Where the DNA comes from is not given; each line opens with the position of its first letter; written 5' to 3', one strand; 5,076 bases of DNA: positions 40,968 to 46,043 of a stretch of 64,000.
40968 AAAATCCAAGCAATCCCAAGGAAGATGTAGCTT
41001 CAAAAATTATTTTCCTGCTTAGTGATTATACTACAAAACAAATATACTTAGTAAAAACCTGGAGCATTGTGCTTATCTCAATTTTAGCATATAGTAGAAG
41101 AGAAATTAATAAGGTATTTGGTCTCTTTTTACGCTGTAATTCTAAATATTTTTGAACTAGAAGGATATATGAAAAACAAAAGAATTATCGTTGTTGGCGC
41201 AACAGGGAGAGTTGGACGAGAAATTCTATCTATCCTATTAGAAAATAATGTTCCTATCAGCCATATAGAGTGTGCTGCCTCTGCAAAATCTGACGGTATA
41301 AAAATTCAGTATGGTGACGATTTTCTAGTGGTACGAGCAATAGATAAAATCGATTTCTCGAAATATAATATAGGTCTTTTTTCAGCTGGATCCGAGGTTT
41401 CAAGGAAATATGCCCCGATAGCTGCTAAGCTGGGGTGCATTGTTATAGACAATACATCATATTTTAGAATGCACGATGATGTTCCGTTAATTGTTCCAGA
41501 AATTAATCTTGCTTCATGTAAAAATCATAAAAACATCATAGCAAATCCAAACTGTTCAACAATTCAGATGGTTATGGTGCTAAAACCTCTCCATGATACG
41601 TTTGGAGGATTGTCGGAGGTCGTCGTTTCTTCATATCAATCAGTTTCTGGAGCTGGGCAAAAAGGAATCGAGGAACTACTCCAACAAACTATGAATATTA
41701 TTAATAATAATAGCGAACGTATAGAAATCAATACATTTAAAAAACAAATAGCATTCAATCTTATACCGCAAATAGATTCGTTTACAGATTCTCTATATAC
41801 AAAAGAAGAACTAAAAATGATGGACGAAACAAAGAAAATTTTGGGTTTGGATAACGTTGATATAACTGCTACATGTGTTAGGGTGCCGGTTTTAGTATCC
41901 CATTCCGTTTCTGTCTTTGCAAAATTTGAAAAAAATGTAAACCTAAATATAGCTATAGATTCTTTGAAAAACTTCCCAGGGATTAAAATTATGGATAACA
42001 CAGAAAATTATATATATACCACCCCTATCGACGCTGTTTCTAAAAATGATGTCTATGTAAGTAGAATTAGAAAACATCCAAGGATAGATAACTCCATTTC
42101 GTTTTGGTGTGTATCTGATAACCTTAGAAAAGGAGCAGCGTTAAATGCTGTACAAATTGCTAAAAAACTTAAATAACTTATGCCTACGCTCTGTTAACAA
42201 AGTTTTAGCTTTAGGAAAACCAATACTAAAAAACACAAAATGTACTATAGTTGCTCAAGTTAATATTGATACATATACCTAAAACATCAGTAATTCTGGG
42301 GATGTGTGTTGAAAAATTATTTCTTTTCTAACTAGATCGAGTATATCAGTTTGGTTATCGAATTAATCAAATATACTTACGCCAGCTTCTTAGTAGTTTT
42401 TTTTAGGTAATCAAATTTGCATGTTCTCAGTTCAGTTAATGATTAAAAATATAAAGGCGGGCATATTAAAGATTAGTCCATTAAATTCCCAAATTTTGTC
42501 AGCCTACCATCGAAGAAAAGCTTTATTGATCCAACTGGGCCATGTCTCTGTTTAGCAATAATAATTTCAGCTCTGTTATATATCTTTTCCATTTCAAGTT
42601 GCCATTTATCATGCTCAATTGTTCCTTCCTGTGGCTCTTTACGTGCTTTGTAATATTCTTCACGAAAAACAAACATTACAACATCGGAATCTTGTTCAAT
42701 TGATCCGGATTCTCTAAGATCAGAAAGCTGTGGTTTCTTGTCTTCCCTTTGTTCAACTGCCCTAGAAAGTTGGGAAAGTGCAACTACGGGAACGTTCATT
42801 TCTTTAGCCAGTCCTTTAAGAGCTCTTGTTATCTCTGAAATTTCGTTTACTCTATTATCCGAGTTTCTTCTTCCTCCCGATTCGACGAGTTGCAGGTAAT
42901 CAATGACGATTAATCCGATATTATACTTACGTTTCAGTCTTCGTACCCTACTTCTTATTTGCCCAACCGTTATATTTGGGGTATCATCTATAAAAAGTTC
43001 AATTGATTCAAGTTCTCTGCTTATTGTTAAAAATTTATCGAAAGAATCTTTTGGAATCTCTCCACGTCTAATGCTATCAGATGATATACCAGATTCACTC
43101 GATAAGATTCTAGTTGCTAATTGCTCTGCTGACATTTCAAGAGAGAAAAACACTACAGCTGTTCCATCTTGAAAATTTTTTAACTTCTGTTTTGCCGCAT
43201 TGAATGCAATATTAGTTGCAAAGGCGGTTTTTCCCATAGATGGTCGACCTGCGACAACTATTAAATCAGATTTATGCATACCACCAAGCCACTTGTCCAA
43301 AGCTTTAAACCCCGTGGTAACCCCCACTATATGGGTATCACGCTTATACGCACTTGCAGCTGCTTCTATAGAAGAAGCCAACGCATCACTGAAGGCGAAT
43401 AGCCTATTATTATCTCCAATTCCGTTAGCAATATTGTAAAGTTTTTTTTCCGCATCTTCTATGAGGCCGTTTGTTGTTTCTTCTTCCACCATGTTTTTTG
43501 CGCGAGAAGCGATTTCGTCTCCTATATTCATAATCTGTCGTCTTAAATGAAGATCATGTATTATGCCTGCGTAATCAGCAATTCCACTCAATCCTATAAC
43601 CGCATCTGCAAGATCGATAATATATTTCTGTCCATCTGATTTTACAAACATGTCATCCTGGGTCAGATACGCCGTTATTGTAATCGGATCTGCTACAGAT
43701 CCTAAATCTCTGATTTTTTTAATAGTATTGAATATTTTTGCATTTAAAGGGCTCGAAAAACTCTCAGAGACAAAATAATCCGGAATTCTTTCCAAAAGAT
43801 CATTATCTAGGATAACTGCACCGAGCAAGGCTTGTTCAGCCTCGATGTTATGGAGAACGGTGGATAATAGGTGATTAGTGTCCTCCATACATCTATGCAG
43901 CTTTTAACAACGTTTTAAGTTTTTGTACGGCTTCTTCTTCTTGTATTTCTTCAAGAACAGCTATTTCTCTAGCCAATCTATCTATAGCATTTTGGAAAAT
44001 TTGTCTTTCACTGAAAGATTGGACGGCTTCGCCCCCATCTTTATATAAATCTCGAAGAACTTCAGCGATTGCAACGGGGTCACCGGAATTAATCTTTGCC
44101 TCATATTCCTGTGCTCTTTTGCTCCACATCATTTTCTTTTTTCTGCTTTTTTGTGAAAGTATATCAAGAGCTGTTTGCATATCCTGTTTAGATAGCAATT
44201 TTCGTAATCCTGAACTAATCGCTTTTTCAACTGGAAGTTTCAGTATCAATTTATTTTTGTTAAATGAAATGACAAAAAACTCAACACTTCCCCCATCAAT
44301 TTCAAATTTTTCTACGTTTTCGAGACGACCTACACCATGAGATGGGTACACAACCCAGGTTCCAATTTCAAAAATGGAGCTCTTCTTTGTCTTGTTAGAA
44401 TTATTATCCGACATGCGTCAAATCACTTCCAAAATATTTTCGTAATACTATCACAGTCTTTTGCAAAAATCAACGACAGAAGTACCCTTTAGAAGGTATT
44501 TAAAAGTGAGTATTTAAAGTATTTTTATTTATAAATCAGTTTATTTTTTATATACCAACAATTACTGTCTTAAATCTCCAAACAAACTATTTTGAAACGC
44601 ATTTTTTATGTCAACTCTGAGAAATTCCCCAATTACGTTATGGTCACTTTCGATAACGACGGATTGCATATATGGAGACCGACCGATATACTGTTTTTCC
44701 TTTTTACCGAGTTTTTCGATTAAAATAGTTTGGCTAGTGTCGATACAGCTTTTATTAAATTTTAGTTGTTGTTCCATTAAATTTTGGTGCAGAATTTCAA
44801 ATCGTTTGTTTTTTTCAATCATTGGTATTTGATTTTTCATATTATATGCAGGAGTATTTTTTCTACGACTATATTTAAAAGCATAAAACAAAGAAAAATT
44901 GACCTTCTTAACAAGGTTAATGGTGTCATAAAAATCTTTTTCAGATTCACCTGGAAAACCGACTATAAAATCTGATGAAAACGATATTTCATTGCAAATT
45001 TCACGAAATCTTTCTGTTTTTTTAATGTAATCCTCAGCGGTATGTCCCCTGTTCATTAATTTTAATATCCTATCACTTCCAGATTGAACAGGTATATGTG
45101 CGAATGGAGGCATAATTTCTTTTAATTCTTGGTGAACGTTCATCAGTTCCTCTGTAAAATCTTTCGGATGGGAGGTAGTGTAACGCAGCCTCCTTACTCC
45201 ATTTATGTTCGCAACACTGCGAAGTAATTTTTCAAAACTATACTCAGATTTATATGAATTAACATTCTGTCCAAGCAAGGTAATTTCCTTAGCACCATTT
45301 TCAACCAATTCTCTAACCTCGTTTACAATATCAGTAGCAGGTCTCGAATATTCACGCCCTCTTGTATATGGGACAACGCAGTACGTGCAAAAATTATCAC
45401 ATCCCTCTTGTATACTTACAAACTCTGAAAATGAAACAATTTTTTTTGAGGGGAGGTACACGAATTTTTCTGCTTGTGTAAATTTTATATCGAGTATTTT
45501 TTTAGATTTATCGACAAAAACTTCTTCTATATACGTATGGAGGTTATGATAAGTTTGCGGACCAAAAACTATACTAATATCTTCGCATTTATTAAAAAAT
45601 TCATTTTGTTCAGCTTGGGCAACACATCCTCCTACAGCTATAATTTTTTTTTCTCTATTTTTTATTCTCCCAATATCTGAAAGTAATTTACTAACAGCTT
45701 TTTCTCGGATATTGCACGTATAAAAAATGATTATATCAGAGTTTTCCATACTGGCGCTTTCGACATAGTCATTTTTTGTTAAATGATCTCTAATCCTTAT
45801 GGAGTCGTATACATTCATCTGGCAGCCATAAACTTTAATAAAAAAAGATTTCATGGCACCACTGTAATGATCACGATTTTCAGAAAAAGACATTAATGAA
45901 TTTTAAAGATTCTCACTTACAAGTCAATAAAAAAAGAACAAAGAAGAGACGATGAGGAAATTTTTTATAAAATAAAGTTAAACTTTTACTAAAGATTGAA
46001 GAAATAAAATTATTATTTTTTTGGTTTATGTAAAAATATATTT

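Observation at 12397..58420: About 105-bp MITE-like repeat family with terminal inverted repeats (R1), at least 19 copies in 64 kb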

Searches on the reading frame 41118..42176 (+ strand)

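Call 10: search_protein_families(library=ncbifam, proteins=[window:41118-42176:+])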
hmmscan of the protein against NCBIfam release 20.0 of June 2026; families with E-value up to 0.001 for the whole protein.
window:41118-42176:+ (352 aa): 12 families
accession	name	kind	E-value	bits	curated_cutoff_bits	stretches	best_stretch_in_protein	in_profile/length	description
NF011456.0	PRK14874.1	equivalog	7.9e-133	442.7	223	1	19-351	3-340/346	aspartate-semialdehyde dehydrogenase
TIGR01296.1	asd_B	equivalog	5.1e-124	413.8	324.2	1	23-351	2-336/339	aspartate-semialdehyde dehydrogenase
NF005229.0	PRK06728.1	equivalog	3.4e-89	299.1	628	1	19-351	4-341/347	aspartate-semialdehyde dehydrogenase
NF004224.0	PRK05671.1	equivalog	4.3e-67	227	284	1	22-350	6-330/336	aspartate-semialdehyde dehydrogenase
NF005957.0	PRK08040.1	equivalog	2.1e-63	214.8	273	1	22-351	6-330/336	aspartate-semialdehyde dehydrogenase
NF006416.0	PRK08664.1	subfamily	3.5e-40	138.3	232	2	19-202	2-206/350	aspartate-semialdehyde dehydrogenase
TIGR00978.1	asd_EA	equivalog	8.5e-36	123.7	301.2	2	22-208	2-210/342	aspartate-semialdehyde dehydrogenase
NF005144.0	PRK06598.1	subfamily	9.2e-30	104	198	2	198-341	209-357/369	aspartate-semialdehyde dehydrogenase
NF005368.0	PRK06901.1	equivalog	9.3e-21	74.3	437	1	36-350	19-317/323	oxidoreductase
TIGR01745.1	asd_gamma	equivalog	1.5e-20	73.5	402.9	2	198-342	208-356/366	aspartate-semialdehyde dehydrogenase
TIGR01850.1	argC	equivalog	6.8e-13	48.5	233.6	1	22-192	2-196/345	N-acetyl-gamma-glutamyl-phosphate reductase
TIGR01851.1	argC_other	equivalog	0.00062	19.2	229.85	0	107-193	74-164/310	N-acetyl-gamma-glutamyl-phosphate reductase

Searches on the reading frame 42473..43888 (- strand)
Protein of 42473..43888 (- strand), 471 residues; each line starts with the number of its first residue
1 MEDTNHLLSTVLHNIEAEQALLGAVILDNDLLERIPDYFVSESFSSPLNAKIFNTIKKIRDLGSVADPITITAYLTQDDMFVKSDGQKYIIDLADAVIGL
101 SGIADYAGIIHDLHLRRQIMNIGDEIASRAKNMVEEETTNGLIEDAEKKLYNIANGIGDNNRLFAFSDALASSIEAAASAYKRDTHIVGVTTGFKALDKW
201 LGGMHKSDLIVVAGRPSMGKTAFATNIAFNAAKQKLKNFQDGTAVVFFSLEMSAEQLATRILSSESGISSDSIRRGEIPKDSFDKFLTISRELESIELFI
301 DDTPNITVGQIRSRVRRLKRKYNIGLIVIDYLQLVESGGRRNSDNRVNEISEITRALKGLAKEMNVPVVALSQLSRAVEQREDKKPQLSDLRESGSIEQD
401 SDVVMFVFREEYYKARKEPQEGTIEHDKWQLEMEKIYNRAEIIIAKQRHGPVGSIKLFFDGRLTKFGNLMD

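Call 10: search_protein_families(library=ncbifam, proteins=[window:42473-43888:-])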
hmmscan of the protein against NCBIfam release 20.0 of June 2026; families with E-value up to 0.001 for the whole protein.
window:42473-43888:- (471 aa): 22 families
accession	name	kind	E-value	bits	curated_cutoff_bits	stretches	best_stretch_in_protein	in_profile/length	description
NF006606.0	PRK09165.1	equivalog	2.2e-191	636.7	540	1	8-470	18-488/497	replicative DNA helicase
TIGR00665.1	DnaB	equivalog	1.2e-150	502.2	385.25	1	12-469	3-433/435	replicative DNA helicase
NF004384.0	PRK05748.1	equivalog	9e-132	439.8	525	1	10-469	9-442/452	replicative DNA helicase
NF005852.0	PRK07773.1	equivalog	3.7e-121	406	780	2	13-396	26-398/886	replicative DNA helicase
TIGR03600.1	phage_DnaB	exception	4.1e-118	395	498.65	1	14-459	1-421/421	phage replicative helicase, DnaB family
NF004109.0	PRK05595.1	equivalog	5.3e-106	354.9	737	1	8-469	5-438/444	replicative DNA helicase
NF040583.1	dnaB_SPI-7_type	exception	4.5e-105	352.2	655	1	12-468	2-433/434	SPI-7-type island replicative DNA helicase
NF006443.0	PRK08760.1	equivalog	5.4e-105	351.4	741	1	12-469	34-467/476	replicative DNA helicase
NF006306.0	PRK08506.1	equivalog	6.8e-105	351.4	596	1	12-467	4-449/472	replicative DNA helicase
NF005424.0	PRK07004.1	equivalog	1.5e-99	333.6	834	1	11-469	15-451/460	replicative DNA helicase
NF006458.0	PRK08840.1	equivalog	8.8e-95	318.1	884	1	12-469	21-456/464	replicative DNA helicase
NF005369.0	PRK06904.1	equivalog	1.2e-91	307.8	809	1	12-470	26-465/474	replicative DNA helicase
NF005945.0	PRK08006.1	equivalog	2.5e-91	306.9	898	1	12-469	28-463/471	replicative DNA helicase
NF004967.0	PRK06321.1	equivalog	3.2e-86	290.1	751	1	7-469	12-465/472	replicative DNA helicase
NF005240.0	PRK06749.1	subfamily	2.6e-84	283.5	686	1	12-467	3-425/428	replicative DNA helicase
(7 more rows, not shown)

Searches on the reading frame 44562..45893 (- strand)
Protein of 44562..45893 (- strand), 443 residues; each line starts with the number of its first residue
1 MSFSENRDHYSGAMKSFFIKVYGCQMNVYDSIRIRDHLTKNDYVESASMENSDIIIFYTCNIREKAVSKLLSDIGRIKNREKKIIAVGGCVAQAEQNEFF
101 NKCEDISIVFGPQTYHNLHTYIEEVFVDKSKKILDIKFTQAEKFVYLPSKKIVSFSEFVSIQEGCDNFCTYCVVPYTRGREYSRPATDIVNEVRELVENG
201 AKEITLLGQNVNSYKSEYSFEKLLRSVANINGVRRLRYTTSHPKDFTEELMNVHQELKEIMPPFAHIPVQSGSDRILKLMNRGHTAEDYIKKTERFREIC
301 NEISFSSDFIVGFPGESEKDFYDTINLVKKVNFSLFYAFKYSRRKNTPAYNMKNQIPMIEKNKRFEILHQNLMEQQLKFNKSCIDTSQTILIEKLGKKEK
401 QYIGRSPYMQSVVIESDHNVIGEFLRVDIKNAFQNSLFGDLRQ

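Call 10: search_protein_families(library=ncbifam, proteins=[window:44562-45893:-])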
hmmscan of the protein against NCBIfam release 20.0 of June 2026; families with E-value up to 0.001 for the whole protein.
window:44562-45893:- (443 aa): 18 families
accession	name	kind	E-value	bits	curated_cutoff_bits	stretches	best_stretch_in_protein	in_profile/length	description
TIGR00089.1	TIGR00089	subfamily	9.2e-134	446.4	251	1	17-439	2-429/429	MiaB/RimO family radical SAM methylthiotransferase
TIGR01574.1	miaB-methiolase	equivalog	1.5e-130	436.2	355.3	1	17-441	2-436/437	tRNA (N6-isopentenyl adenosine(37)-C2)-methylthiotransferase MiaB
TIGR01579.1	MiaB-like-C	equivalog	2.8e-92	310.2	357.05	1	19-429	1-416/416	tRNA (N(6)-L-threonylcarbamoyladenosine(37)-C(2))-methylthiotransferase MtaB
NF010916.0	PRK14336.1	equivalog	5.9e-77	259.2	606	1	14-440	1-411/418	tRNA (N6-isopentenyl adenosine(37)-C2)-methylthiotransferase MiaB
TIGR01578.1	MiaB-like-B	hypoth_equivalog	2.4e-72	244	314.7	1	17-439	2-418/421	tRNA (N(6)-L-threonylcarbamoyladenosine(37)-C(2))-methylthiotransferase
TIGR01125.1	TIGR01125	equivalog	1.7e-70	238.3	356.95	1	19-439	4-432/432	30S ribosomal protein S12 methylthiotransferase RimO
TIGR04014.1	B12_SAM_MJ_0865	equivalog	9.3e-27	93.9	360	1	156-333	160-338/434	methyl-coenzyme M reductase glutamine C-methyltransferase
TIGR04013.1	B12_SAM_MJ_1487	hypoth_equivalog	4.8e-25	88.2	251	1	38-331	29-333/382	TIGR04013 family B12-binding domain/radical SAM domain-containing protein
TIGR04479.1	bcpD_PhpK_rSAM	subfamily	5e-16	58.1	600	1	162-359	247-437/504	PhpK family radical SAM P-methyltransferase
TIGR03471.1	HpnJ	equivalog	9.9e-10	37.9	577.6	1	162-367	203-401/472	hopanoid biosynthesis associated radical SAM protein HpnJ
NF006065.0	PRK08207.2-4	equivalog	1.4e-08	34.2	922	1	220-332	247-357/484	coproporphyrinogen III oxidase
TIGR04072.2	rSAM_ladder_B12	equivalog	1.8e-08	33.5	360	1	159-340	181-358/443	lipid biosynthesis B12-binding/radical SAM protein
TIGR01212.1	TIGR01212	equivalog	3e-08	33.1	180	1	243-332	118-206/302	tRNA modification radical SAM protein MnmL/YtqA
TIGR03994.1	rSAM_HemZ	equivalog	3.6e-08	32.9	321.4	1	120-331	50-266/401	coproporphyrinogen dehydrogenase HemZ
NF040546.1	rSAM_CUAEP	equivalog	1.9e-07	30.1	500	1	149-331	164-341/468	CUAEP/CCAEP-tail radical SAM (seleno)protein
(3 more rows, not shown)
